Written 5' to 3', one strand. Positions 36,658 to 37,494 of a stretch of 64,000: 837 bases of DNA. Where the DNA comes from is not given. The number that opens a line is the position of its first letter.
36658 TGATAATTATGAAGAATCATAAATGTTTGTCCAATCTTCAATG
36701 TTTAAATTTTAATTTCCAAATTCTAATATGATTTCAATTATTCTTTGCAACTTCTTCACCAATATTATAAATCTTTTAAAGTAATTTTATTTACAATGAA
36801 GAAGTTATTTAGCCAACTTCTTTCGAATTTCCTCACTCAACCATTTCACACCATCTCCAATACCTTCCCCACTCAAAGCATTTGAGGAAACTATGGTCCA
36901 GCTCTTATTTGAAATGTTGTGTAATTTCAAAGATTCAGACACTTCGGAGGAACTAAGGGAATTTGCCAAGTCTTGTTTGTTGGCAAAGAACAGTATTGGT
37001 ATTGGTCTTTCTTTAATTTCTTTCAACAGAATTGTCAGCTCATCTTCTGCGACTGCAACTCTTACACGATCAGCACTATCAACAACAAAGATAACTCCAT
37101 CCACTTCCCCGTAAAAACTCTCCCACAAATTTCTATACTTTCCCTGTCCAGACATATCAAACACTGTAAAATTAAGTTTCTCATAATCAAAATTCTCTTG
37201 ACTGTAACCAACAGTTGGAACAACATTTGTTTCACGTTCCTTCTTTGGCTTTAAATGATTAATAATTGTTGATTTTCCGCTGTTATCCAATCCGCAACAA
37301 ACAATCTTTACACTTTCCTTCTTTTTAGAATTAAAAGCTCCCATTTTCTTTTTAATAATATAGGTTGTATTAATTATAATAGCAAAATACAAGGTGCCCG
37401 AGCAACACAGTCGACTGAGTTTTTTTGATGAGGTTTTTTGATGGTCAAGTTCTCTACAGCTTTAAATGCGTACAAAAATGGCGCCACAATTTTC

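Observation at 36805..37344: ARL6/BBS3 ortholog implies a ciliated or flagellated lineage despite dictyostelid-like sequence composition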

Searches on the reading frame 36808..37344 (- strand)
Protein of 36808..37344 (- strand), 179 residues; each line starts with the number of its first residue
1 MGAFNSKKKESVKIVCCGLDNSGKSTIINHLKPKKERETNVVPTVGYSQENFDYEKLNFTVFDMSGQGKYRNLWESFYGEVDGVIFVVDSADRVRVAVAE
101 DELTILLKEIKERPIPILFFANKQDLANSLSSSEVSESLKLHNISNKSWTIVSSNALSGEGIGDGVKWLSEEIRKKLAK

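Call 5: search_solved_structures(query=window:36808-37344:-, max_evalue=0.00001, show_alignments=3)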
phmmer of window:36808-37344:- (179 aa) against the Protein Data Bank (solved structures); distinct sequences matched with E-value up to 0.00001: 339 (the best 60 are shown).
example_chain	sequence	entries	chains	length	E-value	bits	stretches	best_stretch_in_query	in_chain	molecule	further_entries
2h57_A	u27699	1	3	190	5.2e-57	195.5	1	10-174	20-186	ADP-ribosylation factor-like protein 6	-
6vbv_3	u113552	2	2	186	7.6e-57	195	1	6-174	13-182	ADP-ribosylation factor-like protein 6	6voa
4v0k_A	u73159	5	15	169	4.4e-51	176.2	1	10-173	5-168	ARF-LIKE SMALL GTPASE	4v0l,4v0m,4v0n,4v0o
4v0m_E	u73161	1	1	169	8.4e-51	175.3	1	10-173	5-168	ARF-LIKE SMALL GTPASE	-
4bas_A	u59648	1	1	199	1.4e-41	145.3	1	8-175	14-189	ADP-RIBOSYLATION FACTOR, PUTATIVE (SMALL GTPASE, PUTATIVE)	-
3aq4_A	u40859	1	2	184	3.1e-40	140.9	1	9-176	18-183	ADP-ribosylation factor 1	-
1hur_A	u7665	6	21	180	1.6e-39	138.6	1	9-175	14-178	HUMAN ADP-RIBOSYLATION FACTOR 1 | ADP-ribosylation factor 1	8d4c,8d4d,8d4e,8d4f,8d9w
8sdw_A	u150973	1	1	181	1.6e-39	138.6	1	9-175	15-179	ADP-ribosylation factor 1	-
1r8q_A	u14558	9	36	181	1.6e-39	138.6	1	9-175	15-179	ADP-ribosylation factor 1 | RAT ADP-RIBOSYLATION FACTOR-1 | ADP ribosylation factor 1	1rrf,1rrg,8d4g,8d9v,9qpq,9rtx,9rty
7ux3_C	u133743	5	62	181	1.6e-39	138.6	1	9-175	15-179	ADP-ribosylation factor 1 | ADP ribosylation factor 1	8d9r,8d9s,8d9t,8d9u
1mr3_F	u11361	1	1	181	1.6e-39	138.6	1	10-175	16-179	ADP-ribosylation factor 2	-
9qlo_CZ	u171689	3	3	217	1.7e-39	138.5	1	9-177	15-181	ADP-ribosylation factor 1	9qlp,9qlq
5a1u_A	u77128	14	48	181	2.4e-39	138.1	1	10-174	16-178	ADP-RIBOSYLATION FACTOR 1 | ARF1 isoform 1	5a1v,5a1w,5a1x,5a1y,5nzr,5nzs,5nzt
2k5u_A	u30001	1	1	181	2.5e-39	138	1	10-174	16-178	ADP-ribosylation factor 1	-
9rtw_E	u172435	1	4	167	2.7e-39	137.9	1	10-175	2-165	ADP-ribosylation factor 1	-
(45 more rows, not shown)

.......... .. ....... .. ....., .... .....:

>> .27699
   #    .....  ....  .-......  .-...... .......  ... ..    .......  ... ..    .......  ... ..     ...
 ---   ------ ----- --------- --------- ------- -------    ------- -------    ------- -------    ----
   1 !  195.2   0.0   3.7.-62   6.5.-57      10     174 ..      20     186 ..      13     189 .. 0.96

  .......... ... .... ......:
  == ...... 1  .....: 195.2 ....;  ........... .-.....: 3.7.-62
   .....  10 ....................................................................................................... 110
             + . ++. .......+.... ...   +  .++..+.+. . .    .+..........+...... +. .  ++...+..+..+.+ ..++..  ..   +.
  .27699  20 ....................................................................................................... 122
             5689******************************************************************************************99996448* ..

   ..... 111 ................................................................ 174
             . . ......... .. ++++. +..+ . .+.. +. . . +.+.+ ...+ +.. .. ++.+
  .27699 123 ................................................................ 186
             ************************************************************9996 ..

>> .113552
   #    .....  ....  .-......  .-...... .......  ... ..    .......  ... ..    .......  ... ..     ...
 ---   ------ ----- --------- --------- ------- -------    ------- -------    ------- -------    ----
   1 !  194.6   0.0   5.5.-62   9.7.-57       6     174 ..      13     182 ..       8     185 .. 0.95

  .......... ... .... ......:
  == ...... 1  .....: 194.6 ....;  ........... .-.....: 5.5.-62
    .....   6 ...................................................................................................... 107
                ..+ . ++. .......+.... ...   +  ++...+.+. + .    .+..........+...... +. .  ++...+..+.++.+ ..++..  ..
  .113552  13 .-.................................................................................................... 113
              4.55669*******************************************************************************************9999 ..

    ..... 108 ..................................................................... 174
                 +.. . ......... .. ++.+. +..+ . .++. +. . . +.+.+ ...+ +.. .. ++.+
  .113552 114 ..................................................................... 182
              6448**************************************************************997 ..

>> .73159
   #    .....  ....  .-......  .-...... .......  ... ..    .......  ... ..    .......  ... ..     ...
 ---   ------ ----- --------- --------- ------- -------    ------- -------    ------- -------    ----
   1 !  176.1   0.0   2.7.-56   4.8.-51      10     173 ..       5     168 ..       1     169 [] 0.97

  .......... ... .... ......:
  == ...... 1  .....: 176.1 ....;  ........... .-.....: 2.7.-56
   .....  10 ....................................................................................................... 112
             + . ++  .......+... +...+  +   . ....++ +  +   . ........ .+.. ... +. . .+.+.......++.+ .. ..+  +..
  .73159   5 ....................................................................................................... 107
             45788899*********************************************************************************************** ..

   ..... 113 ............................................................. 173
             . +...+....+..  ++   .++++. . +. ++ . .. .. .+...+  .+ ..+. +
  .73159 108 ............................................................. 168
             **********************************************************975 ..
